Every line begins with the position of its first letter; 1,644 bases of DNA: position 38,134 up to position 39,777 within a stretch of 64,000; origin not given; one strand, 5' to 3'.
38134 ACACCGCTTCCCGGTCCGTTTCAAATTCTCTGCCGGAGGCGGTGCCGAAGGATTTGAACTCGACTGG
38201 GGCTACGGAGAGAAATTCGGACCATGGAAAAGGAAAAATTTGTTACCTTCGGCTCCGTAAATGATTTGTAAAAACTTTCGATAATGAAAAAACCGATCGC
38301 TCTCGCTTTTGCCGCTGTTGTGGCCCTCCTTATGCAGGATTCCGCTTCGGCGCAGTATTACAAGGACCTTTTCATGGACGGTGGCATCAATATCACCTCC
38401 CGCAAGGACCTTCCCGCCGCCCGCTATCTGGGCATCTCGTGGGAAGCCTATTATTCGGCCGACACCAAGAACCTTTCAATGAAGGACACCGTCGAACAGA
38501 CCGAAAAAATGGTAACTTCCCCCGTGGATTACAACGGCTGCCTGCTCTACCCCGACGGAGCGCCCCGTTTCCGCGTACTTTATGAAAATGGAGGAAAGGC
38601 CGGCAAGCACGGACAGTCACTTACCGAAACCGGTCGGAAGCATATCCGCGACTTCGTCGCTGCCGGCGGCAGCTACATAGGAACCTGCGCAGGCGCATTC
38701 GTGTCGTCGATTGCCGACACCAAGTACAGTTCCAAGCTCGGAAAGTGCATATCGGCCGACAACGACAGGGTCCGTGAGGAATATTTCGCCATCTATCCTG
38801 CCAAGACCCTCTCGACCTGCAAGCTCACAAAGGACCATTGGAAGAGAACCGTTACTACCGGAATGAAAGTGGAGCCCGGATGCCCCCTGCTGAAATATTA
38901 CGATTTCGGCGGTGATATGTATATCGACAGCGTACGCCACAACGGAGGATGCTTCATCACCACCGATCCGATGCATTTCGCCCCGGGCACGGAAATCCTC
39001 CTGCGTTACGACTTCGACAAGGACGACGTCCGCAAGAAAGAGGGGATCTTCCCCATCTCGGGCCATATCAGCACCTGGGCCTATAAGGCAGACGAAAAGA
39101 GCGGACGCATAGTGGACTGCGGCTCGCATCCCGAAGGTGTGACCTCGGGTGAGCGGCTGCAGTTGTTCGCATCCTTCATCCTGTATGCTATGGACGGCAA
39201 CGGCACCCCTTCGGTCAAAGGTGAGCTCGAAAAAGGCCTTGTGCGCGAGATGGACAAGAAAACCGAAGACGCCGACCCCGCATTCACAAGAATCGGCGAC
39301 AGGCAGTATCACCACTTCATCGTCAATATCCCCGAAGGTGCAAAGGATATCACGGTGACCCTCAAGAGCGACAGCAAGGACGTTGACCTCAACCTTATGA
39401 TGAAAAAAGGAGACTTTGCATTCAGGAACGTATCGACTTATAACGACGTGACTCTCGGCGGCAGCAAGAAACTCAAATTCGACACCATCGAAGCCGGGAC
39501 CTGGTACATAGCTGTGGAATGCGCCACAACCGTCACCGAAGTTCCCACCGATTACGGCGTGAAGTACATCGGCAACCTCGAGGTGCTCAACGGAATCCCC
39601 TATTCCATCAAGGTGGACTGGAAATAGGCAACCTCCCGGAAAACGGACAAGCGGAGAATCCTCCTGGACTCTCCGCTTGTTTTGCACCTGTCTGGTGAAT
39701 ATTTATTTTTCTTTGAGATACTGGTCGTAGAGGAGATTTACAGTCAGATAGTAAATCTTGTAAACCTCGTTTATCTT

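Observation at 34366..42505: Candidate undescribed extracytoplasmic system: five adjacent exported hydrolases aimed at D-/gamma-linked amide bonds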

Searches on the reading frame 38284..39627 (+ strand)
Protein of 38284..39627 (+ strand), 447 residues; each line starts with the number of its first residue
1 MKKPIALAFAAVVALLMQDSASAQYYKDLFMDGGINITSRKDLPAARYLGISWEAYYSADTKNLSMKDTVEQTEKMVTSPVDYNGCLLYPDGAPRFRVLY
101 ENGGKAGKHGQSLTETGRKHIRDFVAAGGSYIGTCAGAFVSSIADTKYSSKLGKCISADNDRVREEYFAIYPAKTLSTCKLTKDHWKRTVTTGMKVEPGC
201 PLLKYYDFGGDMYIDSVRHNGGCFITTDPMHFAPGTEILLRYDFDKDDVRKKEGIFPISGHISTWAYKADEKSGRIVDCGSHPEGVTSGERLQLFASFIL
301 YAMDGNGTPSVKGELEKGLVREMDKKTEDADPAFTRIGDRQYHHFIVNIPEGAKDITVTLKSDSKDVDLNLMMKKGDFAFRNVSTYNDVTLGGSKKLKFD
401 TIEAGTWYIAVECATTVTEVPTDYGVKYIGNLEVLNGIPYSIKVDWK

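Call 3: search_protein_families(library=pfam, proteins=[window:38284-39627:+], max_evalue=0.01)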
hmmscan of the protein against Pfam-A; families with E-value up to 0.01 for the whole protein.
window:38284-39627:+ (447 aa): 2 families
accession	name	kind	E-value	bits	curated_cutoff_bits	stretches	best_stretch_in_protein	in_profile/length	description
PF09825.15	BPL_N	-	7.8e-09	35.3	24.2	1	103-142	57-96/283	Biotin-protein ligase, N terminal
PF04151.21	PPC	-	3e-05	25.2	25.9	1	343-411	3-68/70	Bacterial pre-peptidase C-terminal domain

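Call 4: search_protein_families(library=ncbifam, proteins=[window:38284-39627:+], max_evalue=0.01)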
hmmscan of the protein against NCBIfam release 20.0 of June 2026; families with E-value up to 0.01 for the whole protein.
window:38284-39627:+ (447 aa): 0 families

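Call 5: search_solved_structures(query=window:38284-39627:+, max_evalue=1, show_alignments=2)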
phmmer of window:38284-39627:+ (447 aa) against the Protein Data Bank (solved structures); distinct sequences matched with E-value up to 1: 1.
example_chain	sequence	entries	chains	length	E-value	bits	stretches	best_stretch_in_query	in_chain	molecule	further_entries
6on4_A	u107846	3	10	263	0.47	12.6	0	271-351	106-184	HTH-type transcriptional repressor NanR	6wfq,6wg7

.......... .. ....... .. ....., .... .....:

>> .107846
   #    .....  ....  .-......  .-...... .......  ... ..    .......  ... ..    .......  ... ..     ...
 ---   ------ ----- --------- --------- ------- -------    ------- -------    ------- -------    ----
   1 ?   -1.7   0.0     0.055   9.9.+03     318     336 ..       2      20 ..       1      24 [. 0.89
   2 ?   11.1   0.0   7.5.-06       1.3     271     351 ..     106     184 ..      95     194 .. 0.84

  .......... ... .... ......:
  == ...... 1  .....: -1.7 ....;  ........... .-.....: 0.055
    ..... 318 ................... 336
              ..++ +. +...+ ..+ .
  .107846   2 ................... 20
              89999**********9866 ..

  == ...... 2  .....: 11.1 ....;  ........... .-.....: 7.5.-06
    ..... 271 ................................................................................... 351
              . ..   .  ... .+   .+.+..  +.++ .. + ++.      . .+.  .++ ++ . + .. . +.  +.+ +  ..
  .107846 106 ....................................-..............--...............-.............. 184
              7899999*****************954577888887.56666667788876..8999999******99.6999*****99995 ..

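Call 7: find_homologous_proteins(query=window:38284-39627:+, max_evalue=0.00001)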
Query window:38284-39627:+ (447 aa): 1479 proteins with E <= 0.00001 among 7643 candidates; the best 120 are listed.
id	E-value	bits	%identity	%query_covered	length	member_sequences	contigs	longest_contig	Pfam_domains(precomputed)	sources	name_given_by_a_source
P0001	0.0e+0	1037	100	100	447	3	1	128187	PF09825.16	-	-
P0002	1.2e-244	830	79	100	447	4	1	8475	PF09825.16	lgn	-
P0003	5.7e-201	686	65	100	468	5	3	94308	PF04151.22,PF09825.16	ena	-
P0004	1.1e-197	676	65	100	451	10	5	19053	PF04151.22,PF09825.16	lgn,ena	-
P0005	9.5e-195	666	64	100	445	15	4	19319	PF04151.22,PF09825.16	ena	-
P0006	4.9e-194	664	64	100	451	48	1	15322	PF04151.22,PF09825.16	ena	-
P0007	1.3e-191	656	64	96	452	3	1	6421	PF09825.16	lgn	-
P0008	1.7e-189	649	62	100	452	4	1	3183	PF09825.16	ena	-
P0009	5.2e-187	640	66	100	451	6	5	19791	PF09825.16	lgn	-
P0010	9.5e-182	623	64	100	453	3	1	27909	PF09825.16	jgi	-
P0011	5.5e-180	617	65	96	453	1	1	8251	PF09825.16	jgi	-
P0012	1.6e-179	616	64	100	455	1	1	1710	PF09825.16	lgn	-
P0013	3.0e-179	615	64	100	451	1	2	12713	PF09825.16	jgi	-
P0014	1.0e-176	606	63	100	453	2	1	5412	PF09825.16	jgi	-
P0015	1.2e-171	590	61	98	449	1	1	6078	PF09825.16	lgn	-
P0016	4.6e-167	575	45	98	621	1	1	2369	PF04151.22,PF09825.16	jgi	jgi:hypothetical protein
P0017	3.9e-165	568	57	98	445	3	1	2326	PF09825.16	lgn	-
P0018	3.7e-159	549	57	100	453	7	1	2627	PF09825.16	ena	-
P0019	4.7e-159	548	57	100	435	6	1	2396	PF09825.16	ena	-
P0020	9.0e-159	547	56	100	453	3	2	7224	PF09825.16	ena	-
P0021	1.3e-158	547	55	100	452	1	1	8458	PF09825.16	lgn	-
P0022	2.2e-157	543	55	100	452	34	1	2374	PF09825.16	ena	-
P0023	8.2e-157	541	55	100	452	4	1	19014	PF09825.16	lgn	-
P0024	2.1e-156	540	55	98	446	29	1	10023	PF09825.16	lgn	-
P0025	3.6e-155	535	55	100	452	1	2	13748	PF09825.16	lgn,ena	-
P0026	4.5e-155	535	59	96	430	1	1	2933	PF09825.16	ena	-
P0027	7.8e-154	531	56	100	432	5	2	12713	PF09825.16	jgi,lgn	-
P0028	5.1e-150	518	56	96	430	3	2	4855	PF09825.16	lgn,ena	-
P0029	3.8e-145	502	53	100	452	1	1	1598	PF09825.16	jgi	-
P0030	1.1e-143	498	55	96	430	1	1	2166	PF09825.16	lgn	-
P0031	1.1e-143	498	53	99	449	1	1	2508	PF09825.16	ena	-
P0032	7.3e-143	495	54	96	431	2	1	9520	PF09825.16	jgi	-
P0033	2.8e-141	490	45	98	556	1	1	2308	PF04151.22,PF09825.16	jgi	jgi:hypothetical protein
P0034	2.8e-141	490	55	96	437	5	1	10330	PF09825.16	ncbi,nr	ncbi:MAG: hypothetical protein J5495_06160 [Bacteroidales bacterium]|nr:hypothetical protein [Bacter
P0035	1.5e-139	484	51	100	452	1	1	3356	PF04151.22,PF09825.16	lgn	-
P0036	1.8e-138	480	53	100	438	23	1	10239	PF09825.16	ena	-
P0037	4.0e-137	476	54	96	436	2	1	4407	PF09825.16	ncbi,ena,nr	ncbi:MAG: hypothetical protein IJS66_01275 [Bacteroidales bacterium]|nr:hypothetical protein [Bacter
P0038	4.8e-136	472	55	94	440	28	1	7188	PF09825.16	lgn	-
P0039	2.1e-135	470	51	98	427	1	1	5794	PF04151.22,PF09825.16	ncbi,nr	ncbi:MAG: hypothetical protein IH591_14865 [Bacteroidales bacterium]|nr:hypothetical protein [Bacter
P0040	2.8e-135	470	52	98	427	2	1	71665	PF04151.22,PF09825.16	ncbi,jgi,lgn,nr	ncbi:MAG: BPL-N domain-containing protein [Bacteroidales bacterium]|jgi:glutamine amidotransferase-l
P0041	1.3e-133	464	51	99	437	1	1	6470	PF09825.16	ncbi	-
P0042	5.2e-133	462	52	99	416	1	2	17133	PF09825.16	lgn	-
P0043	5.3e-132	459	51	97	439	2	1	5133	PF09825.16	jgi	-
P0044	5.7e-130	452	52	94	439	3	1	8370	PF09825.16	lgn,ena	-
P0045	9.4e-130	452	51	99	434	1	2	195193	PF09825.16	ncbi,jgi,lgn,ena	ncbi:MAG: BPL-N domain-containing protein [Bacteroidales bacterium]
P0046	5.1e-128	446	51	96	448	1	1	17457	PF09825.16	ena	-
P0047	1.0e-127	445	51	98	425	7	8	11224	PF09825.16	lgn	-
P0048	1.8e-127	444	52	100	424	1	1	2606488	PF09825.16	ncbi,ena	-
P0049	1.8e-127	444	50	99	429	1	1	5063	PF04151.22,PF09825.16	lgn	-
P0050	4.1e-127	443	50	99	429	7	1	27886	PF09825.16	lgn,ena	-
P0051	1.3e-126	441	49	99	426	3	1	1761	PF09825.16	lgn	-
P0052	3.2e-126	440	50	98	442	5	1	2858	PF09825.16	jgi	jgi:glutamine amidotransferase-like uncharacterized protein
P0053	3.3e-126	440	49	99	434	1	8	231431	PF09825.16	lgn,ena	-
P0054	7.0e-126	439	53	95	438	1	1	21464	PF09825.16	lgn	-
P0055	8.5e-126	439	51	99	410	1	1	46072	PF09825.16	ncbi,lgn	-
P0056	1.2e-125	438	50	100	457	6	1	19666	PF04151.22,PF09825.16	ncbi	-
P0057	2.5e-125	437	50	95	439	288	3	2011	PF04151.22,PF09825.16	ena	-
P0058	2.8e-125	437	50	100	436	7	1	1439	PF09825.16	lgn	-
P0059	3.3e-125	437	50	96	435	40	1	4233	PF09825.16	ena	-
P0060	5.3e-125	436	50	95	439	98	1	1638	PF04151.22,PF09825.16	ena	-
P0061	7.0e-125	436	50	94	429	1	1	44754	PF04151.22,PF09825.16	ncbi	-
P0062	1.1e-124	435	53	95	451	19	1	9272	PF04151.22,PF09825.16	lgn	-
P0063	5.6e-124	433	47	99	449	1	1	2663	PF09825.16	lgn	-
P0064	6.3e-124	432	46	95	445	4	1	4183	PF04151.22,PF09825.16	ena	-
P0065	8.1e-124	432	50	94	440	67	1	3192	PF09825.16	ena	-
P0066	8.9e-124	432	45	99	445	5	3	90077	PF04151.22,PF09825.16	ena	-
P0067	9.9e-124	432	50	98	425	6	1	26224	PF09825.16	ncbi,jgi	jgi:glutamine amidotransferase-like uncharacterized protein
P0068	2.7e-123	430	49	96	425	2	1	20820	PF09825.16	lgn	-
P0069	4.4e-123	430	50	95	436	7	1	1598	PF04151.22,PF09825.16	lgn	-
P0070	5.0e-123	430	49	98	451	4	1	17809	PF09825.16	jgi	jgi:Uncharacterized conserved protein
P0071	7.0e-123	429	49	99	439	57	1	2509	PF04151.22,PF09825.16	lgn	-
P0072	7.3e-123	429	48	100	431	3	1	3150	PF09825.16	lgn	-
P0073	7.6e-123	429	49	100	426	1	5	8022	PF09825.16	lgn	-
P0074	7.7e-123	429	52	96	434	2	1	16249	PF09825.16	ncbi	ncbi:MAG: BPL-N domain-containing protein [Bacteroidales bacterium]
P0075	9.0e-123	429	48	99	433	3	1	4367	PF09825.16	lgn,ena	-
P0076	9.7e-123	429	47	99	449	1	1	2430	PF09825.16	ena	-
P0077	1.4e-122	428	50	95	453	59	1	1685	PF09825.16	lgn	-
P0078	2.6e-122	427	49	95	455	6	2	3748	PF09825.16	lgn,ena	-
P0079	3.0e-122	427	51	97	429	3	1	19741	PF09825.16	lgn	-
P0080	7.1e-122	426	50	95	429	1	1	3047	PF09825.16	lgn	-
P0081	7.7e-122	426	48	99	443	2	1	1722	PF04151.22,PF09825.16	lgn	-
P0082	7.7e-122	426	51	95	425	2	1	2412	PF09825.16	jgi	jgi:glutamine amidotransferase-like uncharacterized protein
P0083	8.5e-122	425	48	100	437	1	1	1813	PF09825.16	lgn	-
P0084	1.0e-121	425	49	100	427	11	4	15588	PF09825.16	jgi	jgi:glutamine amidotransferase-like uncharacterized protein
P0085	1.2e-121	425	50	95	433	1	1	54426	PF04151.22,PF09825.16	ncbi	-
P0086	1.2e-121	425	49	100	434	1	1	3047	PF09825.16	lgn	-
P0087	1.6e-121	425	50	95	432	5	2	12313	PF09825.16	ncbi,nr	ncbi:MAG: BPL-N domain-containing protein [Bacteroidales bacterium]|nr:BPL-N domain-containing prote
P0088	2.0e-121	424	50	95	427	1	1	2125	PF09825.16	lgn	-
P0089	3.0e-121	424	48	100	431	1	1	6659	PF09825.16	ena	-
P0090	3.3e-121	424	47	99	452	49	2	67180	PF09825.16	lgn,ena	-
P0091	4.3e-121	423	50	98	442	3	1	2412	PF04151.22,PF09825.16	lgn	-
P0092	6.0e-121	423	48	100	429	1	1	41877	PF09825.16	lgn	-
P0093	1.3e-120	422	48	100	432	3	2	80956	PF04151.22,PF09825.16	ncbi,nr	ncbi:MAG: BPL-N domain-containing protein [Bacteroidales bacterium]|nr:BPL-N domain-containing prote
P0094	1.6e-120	421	44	100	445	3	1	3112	PF04151.22,PF09825.16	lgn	-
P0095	1.9e-120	421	48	100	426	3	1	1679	PF09825.16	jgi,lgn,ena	-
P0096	2.3e-120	421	50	97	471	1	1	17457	PF09825.16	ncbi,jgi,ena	ncbi:MAG: BPL-N domain-containing protein [Bacteroidales bacterium]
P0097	2.5e-120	421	48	98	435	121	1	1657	PF09825.16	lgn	-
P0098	3.2e-120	420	48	94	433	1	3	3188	PF09825.16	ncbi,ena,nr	ncbi:MAG: hypothetical protein IKX03_06000 [Bacteroidales bacterium]|nr:hypothetical protein [Bacter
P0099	9.4e-120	419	51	95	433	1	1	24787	PF09825.16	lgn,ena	-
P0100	1.3e-119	418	49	95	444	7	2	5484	PF09825.16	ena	-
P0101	1.3e-119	418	48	95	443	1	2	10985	PF04151.22,PF09825.16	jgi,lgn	-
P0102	1.4e-119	418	49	95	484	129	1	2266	PF09825.16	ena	-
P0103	1.5e-119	418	51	95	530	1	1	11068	PF04151.22,PF09825.16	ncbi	-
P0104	1.6e-119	418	50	95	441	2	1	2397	PF09825.16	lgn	-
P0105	1.9e-119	418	49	96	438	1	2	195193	PF09825.16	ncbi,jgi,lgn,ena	ncbi:MAG: BPL-N domain-containing protein [Bacteroidales bacterium]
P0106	2.0e-119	418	47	99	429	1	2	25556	PF09825.16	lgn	-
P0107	2.1e-119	418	48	98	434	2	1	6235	PF09825.16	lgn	-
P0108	2.1e-119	418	48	99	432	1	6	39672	PF09825.16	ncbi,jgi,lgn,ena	-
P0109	2.5e-119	417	49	99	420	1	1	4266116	PF09825.16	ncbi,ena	-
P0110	3.2e-119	417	50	94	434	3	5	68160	PF09825.16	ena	-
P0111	4.2e-119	417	49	99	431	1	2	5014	PF09825.16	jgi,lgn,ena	-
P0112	7.3e-119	416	48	99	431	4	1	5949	PF04151.22,PF09825.16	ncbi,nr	ncbi:MAG: hypothetical protein HUJ92_02195 [Bacteroidales bacterium]|nr:hypothetical protein [Bacter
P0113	7.3e-119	416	49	94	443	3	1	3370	PF04151.22,PF09825.16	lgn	-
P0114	8.1e-119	416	48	95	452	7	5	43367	PF09825.16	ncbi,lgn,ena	-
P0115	8.4e-119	416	49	97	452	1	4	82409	PF09825.16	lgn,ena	-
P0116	9.9e-119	415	51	95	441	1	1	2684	PF04151.22,PF09825.16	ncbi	-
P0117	1.0e-118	415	51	94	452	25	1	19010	PF09825.16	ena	-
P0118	1.0e-118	415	49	95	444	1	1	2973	PF09825.16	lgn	-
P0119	1.5e-118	415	48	99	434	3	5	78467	PF04151.22,PF09825.16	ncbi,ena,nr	ncbi:MAG: pre-peptidase C-terminal domain-containing protein [Bacteroidales bacterium]|nr:pre-peptid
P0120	1.6e-118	415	48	94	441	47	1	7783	PF04151.22,PF09825.16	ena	-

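Call 10: find_related_loci(query=A1, collection=genome_contigs, flank=10000)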
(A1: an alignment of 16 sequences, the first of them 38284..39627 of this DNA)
Query A1 (447 aa) in genome_contigs; peptide patterns used: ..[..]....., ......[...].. (x = any residue, [..] = any of these).
511 stretches matched a pattern; 486 encode a relative of the query (tblastn E <= 1e-3); the best 80 are kept; 76 distinct loci.
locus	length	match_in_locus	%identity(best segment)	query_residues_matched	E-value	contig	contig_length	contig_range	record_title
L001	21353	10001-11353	65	1-447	0e+0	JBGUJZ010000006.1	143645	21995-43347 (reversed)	MAG: Bacteroidales bacterium isolate ruminal_MAG_292 ruminal_MAG_292_contig_0006, whole genome shotgun sequence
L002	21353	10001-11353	64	1-447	0e+0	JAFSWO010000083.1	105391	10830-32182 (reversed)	MAG: Bacteroidales bacterium isolate RGIG3539 Goat_Rumen.Co__c2181450, whole genome shotgun sequence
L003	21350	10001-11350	58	1-446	4e-171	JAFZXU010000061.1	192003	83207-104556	MAG: Bacteroidales bacterium isolate RGIG8195 Water_buffalos_Rumen-3__c1713979, whole genome shotgun sequence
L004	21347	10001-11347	65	3-447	0e+0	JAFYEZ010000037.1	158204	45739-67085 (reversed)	MAG: Bacteroidales bacterium isolate RGIG7030 Sheep_Rumen.Co__c3062583, whole genome shotgun sequence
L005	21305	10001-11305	57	1-447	2e-164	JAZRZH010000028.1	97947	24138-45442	MAG: Bacteroidales bacterium isolate T1900044948_TA20190001.MAGScoT_cleanbin_000053 SGB_3511_k141_27358, whole genome sh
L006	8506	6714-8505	56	1-446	2e-162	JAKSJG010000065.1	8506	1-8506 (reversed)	MAG: Bacteroidales bacterium isolate Horse_feces41 MAG041_65, whole genome shotgun sequence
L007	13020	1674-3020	55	6-447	3e-158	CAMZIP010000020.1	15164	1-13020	MAG TPA_asm: uncultured Bacteroidales bacterium isolate SRR10912534_bin.7_metaWRAP_v1.3_MAG genome assembly, contig: ERZ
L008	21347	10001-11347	55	6-447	3e-160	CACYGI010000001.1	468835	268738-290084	MAG: uncultured Bacteroidia bacterium isolate RUG11922 genome assembly, contig: RUG11922_asm_1, whole genome shotgun seq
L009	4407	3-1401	54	20-446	6e-148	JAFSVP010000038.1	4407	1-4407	MAG: Bacteroidales bacterium isolate RGIG3514 Goat_Rumen.Co__c605406, whole genome shotgun sequence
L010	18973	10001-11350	54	1-446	3e-160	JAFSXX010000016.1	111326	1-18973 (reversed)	MAG: Bacteroidales bacterium isolate RGIG3574 Goat_Rumen.Co__c829362, whole genome shotgun sequence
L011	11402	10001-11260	52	8-447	3e-141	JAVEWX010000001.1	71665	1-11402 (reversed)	MAG: Bacteroidales bacterium isolate BF4_156 NODE_1038_length_71665_cov_4.783402_Biofilm4, whole genome shotgun sequence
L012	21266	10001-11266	51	7-447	3e-138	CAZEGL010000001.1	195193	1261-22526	MAG TPA_asm: uncultured Muribaculaceae bacterium isolate binchicken_co173_426 genome assembly, contig: NODE_111_length_1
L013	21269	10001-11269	52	1-446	3e-136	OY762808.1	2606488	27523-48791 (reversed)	MAG: Bacteroidales bacterium isolate 43fc7654-982f-4dd3-a3de-05d207c0eafc genome assembly, chromosome: 1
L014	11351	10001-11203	53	25-446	3e-132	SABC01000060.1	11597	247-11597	MAG: Bacteroidia bacterium isolate INTA.CYC.071 contig-100_4848, whole genome shotgun sequence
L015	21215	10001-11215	51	6-446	1e-134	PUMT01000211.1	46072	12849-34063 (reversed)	MAG: Bacteroidetes bacterium isolate B1Sed10_220R1 B1-Sed10-C457, whole genome shotgun sequence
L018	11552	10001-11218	49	25-447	8e-129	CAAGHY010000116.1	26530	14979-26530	MAG TPA_asm: Rikenellaceae bacterium, isolate HGM05505, WGS project CAAGHY010000000 data, contig: SRS476288_26_k119_2645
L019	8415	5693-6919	49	25-447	9e-129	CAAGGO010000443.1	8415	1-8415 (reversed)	MAG TPA_asm: Rikenellaceae bacterium, isolate HGM05513, WGS project CAAGGO010000000 data, contig: SRS476212_43_k119_4955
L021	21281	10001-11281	48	2-446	1e-127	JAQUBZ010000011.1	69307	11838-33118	MAG: Bacteroidales bacterium isolate STCSWMC_119 NODE_657_length_69307_cov_5.780963_ST_CSWMC, whole genome shotgun seque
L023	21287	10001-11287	49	1-447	9e-127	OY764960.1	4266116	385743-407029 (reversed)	MAG: Bacteroidales bacterium isolate 98b5a9af-caee-4748-8dc1-d08c89d51036 genome assembly, chromosome: 1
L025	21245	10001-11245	49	15-446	3e-126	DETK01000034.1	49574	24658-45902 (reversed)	MAG TPA_asm: Bacteroidales bacterium UBA3290 UBA3290_contig_3015, whole genome shotgun sequence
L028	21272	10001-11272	45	21-447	8e-125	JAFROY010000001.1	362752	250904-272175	MAG: Bacteroidales bacterium isolate RGIG2668 Goat_Omasum-2__c495, whole genome shotgun sequence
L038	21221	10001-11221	48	22-447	1e-121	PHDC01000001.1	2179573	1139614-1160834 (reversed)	MAG: Bacteroidetes bacterium HGW-Bacteroidetes-5 08E140C01_scaffold_0, whole genome shotgun sequence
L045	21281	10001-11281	47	1-446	7e-121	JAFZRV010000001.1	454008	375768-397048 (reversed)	MAG: Bacteroidales bacterium isolate RGIG8040 Water_buffalos_Rumen-1__c100, whole genome shotgun sequence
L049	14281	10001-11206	48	25-446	8e-121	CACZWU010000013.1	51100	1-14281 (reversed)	MAG: uncultured Bacteroidia bacterium isolate RUG13016 genome assembly, contig: RUG13016_asm_13, whole genome shotgun se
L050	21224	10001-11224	50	25-445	7e-121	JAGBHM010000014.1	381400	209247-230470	MAG: Bacteroidales bacterium isolate RGIG9123 Water_deer_Rectum.Co__c668425, whole genome shotgun sequence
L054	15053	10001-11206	48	25-446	2e-120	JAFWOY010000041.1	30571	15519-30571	MAG: Bacteroidales bacterium isolate RGIG5938 Sheep_Omasum-1__c876648, whole genome shotgun sequence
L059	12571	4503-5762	48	7-447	3e-124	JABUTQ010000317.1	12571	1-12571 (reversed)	MAG: Bacteroidales bacterium isolate MAG43 c_000000001115, whole genome shotgun sequence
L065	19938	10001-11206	48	25-446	7e-119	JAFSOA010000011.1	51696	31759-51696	MAG: Bacteroidales bacterium isolate RGIG3317 Goat_Reticulum-5__c461, whole genome shotgun sequence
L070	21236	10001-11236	45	14-446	2e-118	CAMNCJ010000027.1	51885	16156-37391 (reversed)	MAG: uncultured Prevotella sp. isolate SRR873596_bin.160_metaWRAP_v1.3_MAG genome assembly, contig: NODE.1229_length_518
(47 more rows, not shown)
